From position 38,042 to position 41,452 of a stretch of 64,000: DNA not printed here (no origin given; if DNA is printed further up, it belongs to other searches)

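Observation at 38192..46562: Tandem paralogous UvrD-like helicase/RecB-nuclease genes (AdnAB/AddAB-like), both with 4-Cys Fe-S ligand sets, in an apparent operon with a secreted VWA protein and a small membrane protein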

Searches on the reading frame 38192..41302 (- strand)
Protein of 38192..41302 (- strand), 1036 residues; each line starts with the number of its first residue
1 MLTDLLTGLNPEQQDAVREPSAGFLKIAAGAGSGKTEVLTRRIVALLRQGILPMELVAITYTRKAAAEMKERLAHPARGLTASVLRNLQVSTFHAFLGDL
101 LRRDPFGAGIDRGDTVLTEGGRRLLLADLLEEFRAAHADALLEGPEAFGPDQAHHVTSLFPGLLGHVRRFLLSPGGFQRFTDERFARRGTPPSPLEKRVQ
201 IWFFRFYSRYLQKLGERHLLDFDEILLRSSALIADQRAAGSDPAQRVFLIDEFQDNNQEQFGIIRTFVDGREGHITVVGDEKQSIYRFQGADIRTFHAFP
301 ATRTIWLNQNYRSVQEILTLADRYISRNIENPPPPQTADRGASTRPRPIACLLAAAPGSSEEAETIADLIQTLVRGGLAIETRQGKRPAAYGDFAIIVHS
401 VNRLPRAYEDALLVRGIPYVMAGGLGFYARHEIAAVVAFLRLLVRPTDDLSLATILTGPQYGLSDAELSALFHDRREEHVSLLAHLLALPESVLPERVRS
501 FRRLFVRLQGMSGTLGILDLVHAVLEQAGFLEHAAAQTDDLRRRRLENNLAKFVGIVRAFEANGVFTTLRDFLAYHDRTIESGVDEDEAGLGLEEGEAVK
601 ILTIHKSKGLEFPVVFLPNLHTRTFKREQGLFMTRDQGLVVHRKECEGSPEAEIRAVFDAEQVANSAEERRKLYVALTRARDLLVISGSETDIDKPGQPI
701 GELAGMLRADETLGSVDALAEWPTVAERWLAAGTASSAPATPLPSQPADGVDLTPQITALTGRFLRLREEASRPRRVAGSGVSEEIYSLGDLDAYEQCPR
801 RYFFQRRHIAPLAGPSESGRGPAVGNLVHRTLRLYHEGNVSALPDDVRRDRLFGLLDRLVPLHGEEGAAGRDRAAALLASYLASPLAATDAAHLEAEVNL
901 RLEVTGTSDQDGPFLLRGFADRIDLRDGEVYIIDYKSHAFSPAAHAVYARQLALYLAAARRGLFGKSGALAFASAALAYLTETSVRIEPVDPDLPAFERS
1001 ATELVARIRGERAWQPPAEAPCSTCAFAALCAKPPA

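Call 8: search_protein_families(library=pfam, proteins=[window:38192-41302:-], max_evalue=0.01)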
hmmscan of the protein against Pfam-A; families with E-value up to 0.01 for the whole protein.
window:38192-41302:- (1036 aa): 9 families
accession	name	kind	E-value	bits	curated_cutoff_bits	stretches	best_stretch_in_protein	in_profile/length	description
PF00580.27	UvrD-helicase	-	3e-49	168.6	23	1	9-299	1-266/271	UvrD/REP helicase N-terminal domain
PF13361.12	UvrD_C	-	1.4e-42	146.8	25.6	2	305-480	1-159/350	UvrD-like helicase C-terminal domain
PF12705.13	PDDEXK_1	-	2.9e-29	103.2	22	1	788-1031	3-246/247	PD-(D/E)XK nuclease superfamily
PF13245.12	AAA_19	-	5.7e-19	69.1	25.1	1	13-288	1-133/134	AAA domain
PF13538.12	UvrD_C_2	-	1.3e-12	47.8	27.4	2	601-623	4-28/52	UvrD-like helicase C-terminal domain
PF13604.12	AAA_30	-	1.2e-08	35.3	27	1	9-82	2-75/191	AAA domain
PF01443.25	Viral_helicase1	-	0.00034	20.9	21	0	658-686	197-226/228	Viral superfamily 1 RNA helicase core domain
PF13401.12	AAA_22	-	0.0025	18.6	27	0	232-279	71-122/130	AAA domain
PF13087.12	AAA_12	-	0.0062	16.6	27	0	597-690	137-194/195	AAA domain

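Call 9: search_protein_families(library=ncbifam, proteins=[window:38192-41302:-], max_evalue=0.01)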
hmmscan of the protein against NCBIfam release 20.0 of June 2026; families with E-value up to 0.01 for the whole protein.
window:38192-41302:- (1036 aa): 21 families
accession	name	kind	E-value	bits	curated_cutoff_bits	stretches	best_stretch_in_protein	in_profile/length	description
TIGR01073.1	pcrA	equivalog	6.5e-94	315.7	911.2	2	206-631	169-581/725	DNA helicase PcrA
TIGR01075.1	uvrD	equivalog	7.8e-74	249.2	1144.45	2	197-626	159-576/715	DNA helicase II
NF008743.0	PRK11773.1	equivalog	1.5e-73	248.4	965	2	201-627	168-582/720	DNA helicase II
TIGR01074.1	rep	equivalog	2.5e-69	234.2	951.45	2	203-617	163-570/668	DNA helicase Rep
TIGR02784.1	addA_alphas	equivalog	2.5e-67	228.2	860.75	3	361-959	554-1114/1138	double-strand break repair helicase AddA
TIGR02785.1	addA_Gpos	equivalog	3.9e-66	223.7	707.65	3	359-695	542-885/1234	helicase-exonuclease AddAB subunit AddA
NF008172.0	PRK10919.1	equivalog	2.3e-51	174.8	1168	2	203-618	164-571/673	DNA helicase Rep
TIGR00609.1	recB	equivalog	6e-45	153.8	696.05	2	198-698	320-821/1175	exodeoxyribonuclease V subunit beta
NF010485.0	PRK13909.1-2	equivalog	2.8e-39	135.1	650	3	24-75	5-56/909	RecB-like helicase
NF010487.0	PRK13909.1-4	equivalog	2.7e-32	112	759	3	24-74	6-56/924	RecB-like helicase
NF008276.0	PRK11054.1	equivalog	2.7e-27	95.6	543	2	8-96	196-278/684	DNA helicase IV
NF008128.0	PRK10876.1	equivalog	5.7e-22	77.2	1697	2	218-324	347-460/1181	exodeoxyribonuclease V subunit beta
NF010486.0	PRK13909.1-3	equivalog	2.6e-18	65.5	1109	2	23-74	6-57/921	RecB-like helicase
NF010484.0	PRK13909.1-1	equivalog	1.2e-17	63.1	1074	2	26-74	9-57/945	RecB-like helicase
TIGR02786.1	addB_alphas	equivalog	5.3e-08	31.4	486.5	1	825-972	791-940/1024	double-strand break repair protein AddB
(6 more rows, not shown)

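Call 10: search_solved_structures(query=window:38192-41302:-, max_evalue=1e-10)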
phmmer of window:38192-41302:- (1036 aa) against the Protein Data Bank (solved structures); distinct sequences matched with E-value up to 1e-10: 24.
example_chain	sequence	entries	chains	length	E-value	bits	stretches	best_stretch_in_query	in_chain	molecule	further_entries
1pjr_A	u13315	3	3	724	2e-69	237.9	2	191-631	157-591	PCRA | ATP-DEPENDENT HELICASE PCRA | HELICASE PCRA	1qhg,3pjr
2pjr_A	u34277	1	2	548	2e-59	204.7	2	191-569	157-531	PROTEIN (HELICASE PCRA)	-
9dci_A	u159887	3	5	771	1e-55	192.5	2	206-622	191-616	ATP-dependent DNA helicase UvrD1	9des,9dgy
2is1_A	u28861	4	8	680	4.8e-50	173.7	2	201-629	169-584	DNA helicase II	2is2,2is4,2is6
3lfu_A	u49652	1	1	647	1.4e-49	172.2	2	201-629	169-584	DNA helicase II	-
4c2u_A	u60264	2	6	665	1.3e-48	168.9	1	4-621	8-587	DNA HELICASE II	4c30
4c2t_A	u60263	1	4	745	2.3e-48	168.1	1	4-620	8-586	DNA HELICASE II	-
1uaa_A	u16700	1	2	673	1.1e-45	159.3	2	203-621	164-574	PROTEIN (ATP-DEPENDENT DNA HELICASE REP.)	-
3u44_A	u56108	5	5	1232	1.8e-34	122.2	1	362-694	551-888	ATP-dependent helicase/nuclease subunit A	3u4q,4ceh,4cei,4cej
1qhh_B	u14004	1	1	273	1.4e-33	119.2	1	206-471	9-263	PROTEIN (PCRA (SUBUNIT))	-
6ppu_B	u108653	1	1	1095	7.2e-30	106.9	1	213-473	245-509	UvrD/REP helicase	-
7sjr_B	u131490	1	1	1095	2.8e-29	105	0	213-473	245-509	DNA helicase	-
6ppr_B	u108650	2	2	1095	4.9e-29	104.2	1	213-473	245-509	UvrD/REP helicase | DNA 3'-5' helicase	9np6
6ppj_B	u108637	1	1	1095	4.5e-27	97.7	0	12-111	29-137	UvrD/REP helicase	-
1qhh_A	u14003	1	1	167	5.8e-19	70.8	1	4-132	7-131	PROTEIN (PCRA (SUBUNIT))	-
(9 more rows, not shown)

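Call 51: search_protein_families(library=padloc, proteins=[window:38192-41302:-], max_evalue=0.001)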
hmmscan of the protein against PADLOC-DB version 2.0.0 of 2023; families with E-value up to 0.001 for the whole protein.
window:38192-41302:- (1036 aa): 52 families (the best 25 are shown)
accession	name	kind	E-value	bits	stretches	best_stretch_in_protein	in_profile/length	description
PDLC03802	RTasHel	-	1.1e-58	197.6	3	205-471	151-382/675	DRT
PDLC00114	GajB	-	3.5e-48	162.6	2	205-372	174-345/635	UrvD helicase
PDLC00132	GajB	-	4.8e-47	158.9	2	203-625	171-567/625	UrvD helicase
PDLC00103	GajB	-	3.8e-39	133.1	3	245-376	213-341/612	UrvD helicase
PDLC00117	GajB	-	5.4e-39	132.2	2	205-328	177-305/604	UrvD helicase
PDLC00127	GajB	-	5e-33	112.5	2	207-326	162-290/594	UrvD helicase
PDLC00119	GajB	-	3.7e-30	103.4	2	207-322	179-297/565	UrvD helicase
PDLC00130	GajB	-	3.8e-29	99.4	2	209-328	168-293/589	UrvD helicase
PDLC00122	GajB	-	4.8e-28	96.3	2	249-326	167-248/502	UrvD helicase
PDLC00107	GajB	-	5.8e-28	95.8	3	213-372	182-338/587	UrvD helicase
PDLC00123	GajB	-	1.3e-25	88.1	3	10-75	6-69/540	UrvD helicase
PDLC00144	GajB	-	2e-25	87.4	3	246-376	163-290/559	UrvD helicase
PDLC00134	GajB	-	1.5e-23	81.6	2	246-380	215-348/431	UrvD helicase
PDLC00116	GajB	-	2.4e-23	80.6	3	247-379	163-290/557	UrvD helicase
PDLC00112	GajB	-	2.9e-22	77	3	213-321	175-291/581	UrvD helicase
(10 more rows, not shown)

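Call 61: find_homologous_proteins(query=window:38192-41302:-, max_evalue=1e-20)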
Query window:38192-41302:- (1036 aa): 4406 proteins with E <= 1e-20 among 8000 candidates; the best 120 are listed.
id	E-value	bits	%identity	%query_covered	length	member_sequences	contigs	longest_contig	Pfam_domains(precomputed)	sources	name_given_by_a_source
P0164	0.0e+0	2302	100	100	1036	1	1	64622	PF13538.13,PF12705.14,PF13604.13,PF13361.13,PF13245.13,PF00580.28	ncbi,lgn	ncbi:MAG TPA: ATP-dependent DNA helicase [Candidatus Ozemobacteraceae bacterium]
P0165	0.0e+0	2039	89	100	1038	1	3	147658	PF13538.13,PF12705.14,PF13604.13,PF13361.13,PF13245.13,PF00580.28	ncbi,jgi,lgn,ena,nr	ncbi:MAG TPA: ATP-dependent DNA helicase [Candidatus Ozemobacteraceae bacterium]|nr:ATP-dependent DN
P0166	0.0e+0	1631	72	100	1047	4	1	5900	PF13538.13,PF12705.14,PF13604.13,PF13361.13,PF13245.13,PF00580.28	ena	-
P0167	0.0e+0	1612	71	100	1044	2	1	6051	PF13538.13,PF12705.14,PF01443.25,PF13604.13,PF13361.13,PF13245.13,PF00580.28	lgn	-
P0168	0.0e+0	1608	71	100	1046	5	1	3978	PF13538.13,PF12705.14,PF13604.13,PF13361.13,PF13245.13,PF00580.28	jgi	-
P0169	0.0e+0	1607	71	100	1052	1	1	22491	PF13538.13,PF12705.14,PF13604.13,PF13361.13,PF13245.13,PF00580.28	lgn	-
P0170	0.0e+0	1599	70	100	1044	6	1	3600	PF13538.13,PF12705.14,PF13604.13,PF13361.13,PF13245.13,PF00580.28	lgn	-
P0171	0.0e+0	1585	70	100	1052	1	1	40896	PF13538.13,PF12705.14,PF13604.13,PF13361.13,PF13245.13,PF00580.28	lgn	-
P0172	1.3e-287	975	47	99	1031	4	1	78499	PF13538.13,PF12705.14,PF13361.13,PF13245.13,PF00580.28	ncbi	-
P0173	3.6e-286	970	47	99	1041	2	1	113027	PF13538.13,PF12705.14,PF13604.13,PF13361.13,PF13245.13,PF00580.28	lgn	-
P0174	1.3e-285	968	46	99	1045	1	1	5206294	PF13538.13,PF12705.14,PF13361.13,PF13245.13,PF00580.28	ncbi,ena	-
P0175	3.6e-285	967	47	99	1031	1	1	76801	PF13538.13,PF12705.14,PF13361.13,PF13245.13,PF00580.28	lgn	-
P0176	5.0e-285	966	46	99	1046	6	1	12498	PF13538.13,PF12705.14,PF13361.13,PF13245.13,PF00580.28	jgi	jgi:DNA helicase-2/ATP-dependent DNA helicase PcrA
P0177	8.1e-285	966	47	99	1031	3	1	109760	PF13538.13,PF12705.14,PF13361.13,PF13245.13,PF00580.28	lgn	-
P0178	2.8e-284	964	47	99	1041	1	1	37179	PF13538.13,PF12705.14,PF01443.25,PF13361.13,PF13245.13,PF00580.28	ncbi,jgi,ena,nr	ncbi:MAG: ATP-dependent helicase [Candidatus Riflebacteria bacterium]|nr:ATP-dependent helicase [Can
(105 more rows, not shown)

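Call 82: predict_structure(alignment_id=A3)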
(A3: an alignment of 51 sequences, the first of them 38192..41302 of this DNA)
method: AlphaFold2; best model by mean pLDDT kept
length: 1036 residues; sequences in the alignment: 51
mean_pLDDT: 86.8   pTM: 0.67
mean pLDDT of the five models: 86.8, 85.6, 84.3, 84.2, 83.1
residues with pLDDT >= 90: 597; 70-90: 334; 50-70: 79; < 50: 26
segments of 3 or more residues with pLDDT < 50: 741-750, 773-782, 1034-1036
pLDDT, mean of each block of 10 residues (from residue 1): 83 95 94 92 95 96 88 89 92 93 90 81 86 91 89 90 91 94 93 94 97 90 92 91 94 92 92 94 89 92 95 95 87 89 95 88 95 96 90 92 78 89 64 90 92 91 88 69 88 90 93 87 92 86 82 84 71 81 57 72 88 94 86 92 83 92 91 95 96 90 96 96 97 80 42 65 70 40 76 89 84 56 87 94 95 97 88 96 94 92 74 90 90 94 88 92 73 92 94 92 91 74 71 52
secondary structure, 60 per line:
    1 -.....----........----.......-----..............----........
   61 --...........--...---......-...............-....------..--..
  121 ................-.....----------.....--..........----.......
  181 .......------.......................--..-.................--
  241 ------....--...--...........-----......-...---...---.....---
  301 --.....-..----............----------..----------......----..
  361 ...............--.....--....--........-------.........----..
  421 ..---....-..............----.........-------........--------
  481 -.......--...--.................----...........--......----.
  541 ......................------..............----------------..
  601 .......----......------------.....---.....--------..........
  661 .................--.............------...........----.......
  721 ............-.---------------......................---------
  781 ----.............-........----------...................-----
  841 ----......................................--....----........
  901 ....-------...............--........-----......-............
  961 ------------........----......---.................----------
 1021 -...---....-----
elements in order (helices of 4 or more, strands of 3 or more residues): H2-6 H11-18 E23-29 H35-48 E56-60 H63-73 H82-87 E89-92 H93-103 H105-108 H119-136 H138-142 H153-157 H160-169 H174-187 H194-216 H222-238 E247-250 H258-268 E274-279 H293-297 E303-307 H315-326 E349-354 H359-375 E378-382 E385-388 E394-398 H406-414 E419-422 H426-429 H431-444 H449-457 H465-472 H482-488 H496-512 H517-527 H530-535 H540-562 H569-582 E599-603 H604-607 E612-617 E630-634 E638-642 H651-677 E680-689 H699-709 E714-718 H719-732 H750-771 E785-788 H789-797 H799-806 H817-835 H845-882 H885-888 E893-904 E912-926 E929-936 H942-947 H949-960 E973-980 E985-990 H994-1010 H1028-1031

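Call 85: fold_search(model_id=the predicted structure, library=pdb)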
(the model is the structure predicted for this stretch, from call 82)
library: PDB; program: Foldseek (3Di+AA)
matches with E <= 10: 860; with E <= 0.001: 128
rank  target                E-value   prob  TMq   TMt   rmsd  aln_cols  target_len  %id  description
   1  4cej_A                2.8e-44  1.00  0.56  0.50  15.9      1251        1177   18  Crystal structure of AddAB-DNA-ADPNP complex at 3 Angstrom resolution (released 2014-03-12)
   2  4ceh_A                1.1e-42  1.00  0.57  0.52  16.0      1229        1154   18  Crystal structure of AddAB with a forked DNA substrate (released 2014-03-12)
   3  3u44_A                7.6e-42  1.00  0.57  0.53  15.4      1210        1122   18  Crystal structure of AddAB-DNA complex (released 2012-03-21)
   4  4cei_A                1.9e-41  1.00  0.55  0.50  16.4      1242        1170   18  Crystal structure of ADPNP-bound AddAB with a forked DNA substrate (released 2014-03-12)
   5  1pjr                  3.6e-37  1.00  0.40  0.64  12.9       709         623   27  STRUCTURE OF DNA HELICASE (released 1997-12-03)
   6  1qhg                  3.7e-36  1.00  0.40  0.64  12.9       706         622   27  STRUCTURE OF DNA HELICASE MUTANT WITH ADPNP (released 1999-07-13)
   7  8b1t_B                1.7e-35  1.00  0.47  0.43  17.5      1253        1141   17  RecBCD-DNA in complex with the phage protein Abc2 (released 2022-12-28)
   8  4c2t_C                3.4e-35  1.00  0.40  0.61  11.9       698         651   27  Crystal structure of full length Deinococcus radiodurans UvrD in complex with DNA (released 2013-10-30)
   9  2is1_A                3.6e-35  1.00  0.40  0.63  11.8       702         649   26  Crystal structure of UvrD-DNA-SO4 complex (released 2007-01-09)
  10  3pjr_A                4.5e-35  1.00  0.40  0.61  12.6       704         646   30  HELICASE SUBSTRATE COMPLEX (released 1999-04-08)
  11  4c30_D                9.1e-35  1.00  0.40  0.62  11.7       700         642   26  Crystal structure of Deinococcus radiodurans UvrD in complex with DNA, form 2 (released 2013-10-30)
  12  2is2_A                2.1e-34  1.00  0.40  0.62  11.9       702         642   26  Crystal structure of UvrD-DNA binary complex (released 2007-01-09)
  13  4c30_I                2.1e-34  1.00  0.40  0.62  11.6       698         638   26  Crystal structure of Deinococcus radiodurans UvrD in complex with DNA, form 2 (released 2013-10-30)
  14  8b1r_B                2.7e-34  1.00  0.48  0.43  17.1      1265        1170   17  RecBCD in complex with the phage protein gp5.9 (released 2022-12-28)
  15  3lfu                  3.0e-34  1.00  0.39  0.61  14.2       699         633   26  Crystal Structure of E. coli UvrD (released 2011-02-02)
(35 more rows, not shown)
